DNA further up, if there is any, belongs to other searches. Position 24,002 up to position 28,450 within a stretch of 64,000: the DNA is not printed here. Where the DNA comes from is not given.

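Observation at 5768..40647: Candidate protein-foraging island: anchored S8 protease, oversized Opp-type importer, four giant lipoproteins, then TldD/PmbA and an M18 aminopeptidase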

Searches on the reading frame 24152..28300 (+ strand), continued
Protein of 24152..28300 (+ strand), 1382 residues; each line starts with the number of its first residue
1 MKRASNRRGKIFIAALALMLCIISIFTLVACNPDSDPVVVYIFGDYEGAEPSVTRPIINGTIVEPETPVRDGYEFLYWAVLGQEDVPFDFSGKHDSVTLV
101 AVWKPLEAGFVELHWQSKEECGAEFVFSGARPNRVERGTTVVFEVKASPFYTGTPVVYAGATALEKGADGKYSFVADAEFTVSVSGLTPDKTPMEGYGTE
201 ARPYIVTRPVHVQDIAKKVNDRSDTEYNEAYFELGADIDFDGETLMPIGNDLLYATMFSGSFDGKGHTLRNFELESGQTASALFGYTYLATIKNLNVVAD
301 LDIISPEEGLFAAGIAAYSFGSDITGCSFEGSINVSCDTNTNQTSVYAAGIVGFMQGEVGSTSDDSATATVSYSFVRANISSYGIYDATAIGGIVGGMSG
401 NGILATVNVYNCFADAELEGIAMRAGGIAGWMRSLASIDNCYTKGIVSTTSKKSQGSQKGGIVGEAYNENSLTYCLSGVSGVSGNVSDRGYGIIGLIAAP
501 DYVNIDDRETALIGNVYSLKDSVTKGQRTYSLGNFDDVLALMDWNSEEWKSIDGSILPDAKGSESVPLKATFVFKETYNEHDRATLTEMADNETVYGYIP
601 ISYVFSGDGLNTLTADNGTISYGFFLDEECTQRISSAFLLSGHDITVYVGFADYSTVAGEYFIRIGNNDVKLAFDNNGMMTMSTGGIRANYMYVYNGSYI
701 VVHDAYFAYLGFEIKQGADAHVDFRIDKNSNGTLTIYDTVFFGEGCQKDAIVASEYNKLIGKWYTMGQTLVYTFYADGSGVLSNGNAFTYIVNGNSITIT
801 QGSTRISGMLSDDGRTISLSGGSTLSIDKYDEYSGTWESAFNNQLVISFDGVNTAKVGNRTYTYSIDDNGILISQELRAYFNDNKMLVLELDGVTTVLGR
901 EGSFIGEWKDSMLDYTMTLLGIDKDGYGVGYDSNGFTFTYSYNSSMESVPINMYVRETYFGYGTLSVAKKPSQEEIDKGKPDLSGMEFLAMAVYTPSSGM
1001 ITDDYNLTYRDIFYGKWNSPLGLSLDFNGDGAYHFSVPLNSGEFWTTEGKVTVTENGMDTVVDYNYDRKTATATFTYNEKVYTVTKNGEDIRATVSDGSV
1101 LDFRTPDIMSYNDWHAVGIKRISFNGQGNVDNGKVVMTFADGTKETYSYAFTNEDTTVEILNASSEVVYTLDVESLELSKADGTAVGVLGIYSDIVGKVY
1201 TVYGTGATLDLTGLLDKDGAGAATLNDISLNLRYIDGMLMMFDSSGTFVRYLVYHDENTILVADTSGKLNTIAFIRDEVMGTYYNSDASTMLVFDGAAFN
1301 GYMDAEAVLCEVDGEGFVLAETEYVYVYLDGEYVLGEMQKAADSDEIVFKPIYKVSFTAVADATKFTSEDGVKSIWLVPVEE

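Call 51: search_protein_families(library=pfam, alignment_id=A2, max_evalue=0.01)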
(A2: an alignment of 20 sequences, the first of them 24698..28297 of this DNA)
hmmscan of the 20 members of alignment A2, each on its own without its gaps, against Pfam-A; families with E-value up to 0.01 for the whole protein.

A. member 1, window:24698-28297:+ (1200 aa): 1 family
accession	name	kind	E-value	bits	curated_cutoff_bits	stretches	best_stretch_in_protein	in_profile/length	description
PF18692.7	DUF5640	-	0.00078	19.7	28.5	1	575-621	1-51/85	Family of unknown function (DUF5640)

B. families by the number of members that match (of 20 scanned): 6 families
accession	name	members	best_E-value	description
PF07581.17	Glug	19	2.6e-10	The GLUG motif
PF09479.16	Flg_new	10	1.6e-27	Listeria-Bacteroides repeat domain (List_Bact_rpt)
PF18692.7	DUF5640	6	0.00012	Family of unknown function (DUF5640)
PF18079.6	AglB_L1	1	9.4e-05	Archaeal glycosylation protein B long peripheral domain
PF16871.11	DUF5077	1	0.0021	Domain of unknown function (DUF5077)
PF24880.1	DUF7738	1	0.0037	Domain of unknown function (DUF7738)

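Call 60: find_encoding_contigs(protein=P0150, flank=10000, max_places=1)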
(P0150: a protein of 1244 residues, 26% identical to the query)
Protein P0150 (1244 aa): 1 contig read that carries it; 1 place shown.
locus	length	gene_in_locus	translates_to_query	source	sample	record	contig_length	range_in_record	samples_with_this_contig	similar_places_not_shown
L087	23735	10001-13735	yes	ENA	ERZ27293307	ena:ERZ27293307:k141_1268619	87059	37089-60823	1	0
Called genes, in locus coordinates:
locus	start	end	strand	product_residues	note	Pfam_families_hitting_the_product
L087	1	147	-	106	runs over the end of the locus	-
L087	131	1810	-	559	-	PF05833:NFACT_N, PF05670:NFACT-R_1, PF18297:NFACT-R_2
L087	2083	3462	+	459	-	PF05697:Trigger_N, PF00254:FKBP_C, PF05698:Trigger_C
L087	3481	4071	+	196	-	PF00574:CLP_protease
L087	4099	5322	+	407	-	PF06689:zf-C4_ClpX, PF05496:RuvB_N (faint), PF01078:Mg_chelatase (faint), PF00004:AAA, PF07724:AAA_2, PF07728:AAA_5 (weak), PF10431:ClpB_D2-small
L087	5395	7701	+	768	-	PF02190:LON_substr_bdg, PF00004:AAA, PF07728:AAA_5 (weak), PF22667:Lon_lid, PF05362:Lon_C, PF13541:ChlI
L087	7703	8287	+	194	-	PF03193:RsgA_GTPase (faint), PF02421:FeoB_N (weak), PF01926:MMR_HSR1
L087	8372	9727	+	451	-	PF02878:PGM_PMM_I, PF02879:PGM_PMM_II, PF02880:PGM_PMM_III, PF00408:PGM_PMM_IV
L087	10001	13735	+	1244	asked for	-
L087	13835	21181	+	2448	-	PF00082:Peptidase_S8, PF02225:PA, PF06280:fn3_5, PF26182:Ig_NUP210_5th (weak), PF26918:Ig_Eae (faint), PF13306:LRR_5, PF13855:LRR_8 (faint), PF13306:LRR_5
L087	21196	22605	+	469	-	-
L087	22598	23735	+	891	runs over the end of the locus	PF00496:SBP_bac_5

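Call 61: find_encoding_contigs(protein=P0153, flank=10000, max_places=1)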
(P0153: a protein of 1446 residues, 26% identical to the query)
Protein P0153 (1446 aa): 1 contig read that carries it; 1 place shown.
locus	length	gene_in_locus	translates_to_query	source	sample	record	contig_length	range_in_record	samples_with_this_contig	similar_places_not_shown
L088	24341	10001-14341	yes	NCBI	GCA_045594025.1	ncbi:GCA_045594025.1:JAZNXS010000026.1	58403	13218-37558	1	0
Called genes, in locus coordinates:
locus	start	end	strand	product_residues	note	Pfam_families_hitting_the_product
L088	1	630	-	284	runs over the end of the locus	-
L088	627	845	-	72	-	-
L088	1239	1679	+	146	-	-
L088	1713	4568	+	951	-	PF00578:AhpC-TSA, PF08534:Redoxin, PF00085:Thioredoxin, PF13905:Thioredoxin_8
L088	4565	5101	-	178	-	-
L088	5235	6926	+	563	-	-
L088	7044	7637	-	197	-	PF00578:AhpC-TSA, PF08534:Redoxin (faint), PF00085:Thioredoxin (weak)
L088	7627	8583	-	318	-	PF13187:Fer4_9 (faint), PF12838:Fer4_7 (faint), PF12837:Fer4_6 (faint), PF13237:Fer4_10 (faint), PF12797:Fer4_2 (faint), PF13183:Fer4_8 (faint), PF12801:Fer4_5, PF00037:Fer4 (weak)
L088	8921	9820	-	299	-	-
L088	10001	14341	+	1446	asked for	PF07581:Glug (faint)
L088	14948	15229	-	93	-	-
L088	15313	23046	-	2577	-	PF05922:Inhibitor_I9 (faint), PF00082:Peptidase_S8, PF02225:PA, PF06280:fn3_5, PF02368:Big_2 (weak), PF13306:LRR_5 (weak), PF13855:LRR_8 (faint), PF13306:LRR_5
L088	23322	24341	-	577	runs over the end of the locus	PF02837:Glyco_hydro_2_N, PF22666:Glyco_hydro_2_N2, PF00703:Glyco_hydro_2 (faint), PF02836:Glyco_hydro_2_C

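Call 62: find_encoding_contigs(protein=P0148, flank=10000, max_places=1)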
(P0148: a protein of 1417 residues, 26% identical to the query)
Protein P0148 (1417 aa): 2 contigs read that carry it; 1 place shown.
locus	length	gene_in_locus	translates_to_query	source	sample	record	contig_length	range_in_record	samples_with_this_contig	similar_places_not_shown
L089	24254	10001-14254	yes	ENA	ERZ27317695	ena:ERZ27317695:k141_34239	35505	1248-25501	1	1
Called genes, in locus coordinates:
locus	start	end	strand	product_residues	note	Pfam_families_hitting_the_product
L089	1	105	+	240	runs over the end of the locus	PF01182:Glucosamine_iso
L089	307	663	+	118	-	-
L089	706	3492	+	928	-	PF00085:Thioredoxin, PF00578:AhpC-TSA, PF08534:Redoxin, PF13905:Thioredoxin_8 (weak)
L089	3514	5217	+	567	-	-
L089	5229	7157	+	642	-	-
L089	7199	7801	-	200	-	PF00578:AhpC-TSA, PF08534:Redoxin, PF00085:Thioredoxin, PF13905:Thioredoxin_8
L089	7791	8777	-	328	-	PF13187:Fer4_9 (faint), PF12838:Fer4_7 (faint), PF12837:Fer4_6 (faint), PF13237:Fer4_10 (faint), PF25160:LdpA_Fe-S-bd (faint), PF12797:Fer4_2 (faint), PF12801:Fer4_5 (weak), PF00037:Fer4 (weak)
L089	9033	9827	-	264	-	-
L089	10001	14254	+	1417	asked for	-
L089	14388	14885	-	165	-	-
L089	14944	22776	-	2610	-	PF00082:Peptidase_S8, PF02225:PA, PF06280:fn3_5, PF26182:Ig_NUP210_5th (faint), PF02368:Big_2 (weak), PF13306:LRR_5, PF13855:LRR_8 (faint), PF13306:LRR_5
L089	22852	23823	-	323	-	PF03547:Mem_trans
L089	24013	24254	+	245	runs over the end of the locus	PF01022:HTH_5 (weak), PF08220:HTH_DeoR, PF08279:HTH_11, PF13412:HTH_24 (faint), PF25212:HVO_A0114 (weak), PF00455:DeoRC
